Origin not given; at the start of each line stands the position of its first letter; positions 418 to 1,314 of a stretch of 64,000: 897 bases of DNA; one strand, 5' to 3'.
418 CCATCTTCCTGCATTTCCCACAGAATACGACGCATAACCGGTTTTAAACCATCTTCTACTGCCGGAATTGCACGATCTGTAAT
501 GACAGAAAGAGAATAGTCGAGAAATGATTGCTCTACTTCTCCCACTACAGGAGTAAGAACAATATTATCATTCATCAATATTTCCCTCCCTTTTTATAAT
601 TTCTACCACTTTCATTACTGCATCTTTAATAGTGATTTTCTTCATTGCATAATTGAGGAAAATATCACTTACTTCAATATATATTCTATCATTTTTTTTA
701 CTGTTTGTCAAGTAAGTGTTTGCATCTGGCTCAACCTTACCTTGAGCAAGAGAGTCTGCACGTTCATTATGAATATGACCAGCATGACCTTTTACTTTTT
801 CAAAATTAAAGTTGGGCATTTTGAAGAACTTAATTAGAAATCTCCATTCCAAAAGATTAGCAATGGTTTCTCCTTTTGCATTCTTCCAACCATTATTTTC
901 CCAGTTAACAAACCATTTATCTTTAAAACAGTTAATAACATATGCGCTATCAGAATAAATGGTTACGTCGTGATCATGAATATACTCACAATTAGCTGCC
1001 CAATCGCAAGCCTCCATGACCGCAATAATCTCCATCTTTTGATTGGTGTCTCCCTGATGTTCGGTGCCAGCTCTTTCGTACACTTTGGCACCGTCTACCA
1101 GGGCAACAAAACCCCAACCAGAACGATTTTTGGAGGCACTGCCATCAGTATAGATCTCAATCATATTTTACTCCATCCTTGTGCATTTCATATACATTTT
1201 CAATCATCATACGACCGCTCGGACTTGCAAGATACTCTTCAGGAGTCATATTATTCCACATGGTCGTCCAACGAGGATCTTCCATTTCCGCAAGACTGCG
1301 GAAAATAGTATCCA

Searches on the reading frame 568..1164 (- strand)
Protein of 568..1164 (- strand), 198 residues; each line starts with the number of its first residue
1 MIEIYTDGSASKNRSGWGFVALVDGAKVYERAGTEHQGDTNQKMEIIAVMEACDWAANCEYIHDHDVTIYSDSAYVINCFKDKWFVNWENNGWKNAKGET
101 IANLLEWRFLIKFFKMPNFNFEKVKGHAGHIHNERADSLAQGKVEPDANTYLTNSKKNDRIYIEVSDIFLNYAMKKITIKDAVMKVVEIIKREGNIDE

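Call 72: search_protein_families(library=pfam, proteins=[window:568-1164:-], max_evalue=0.001)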
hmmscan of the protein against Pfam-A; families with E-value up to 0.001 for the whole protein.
window:568-1164:- (198 aa): 1 family
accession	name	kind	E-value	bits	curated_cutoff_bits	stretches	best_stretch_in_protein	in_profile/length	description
PF00075.30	RNase_H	-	4.4e-28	98.6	25.8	1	3-142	5-138/141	RNase H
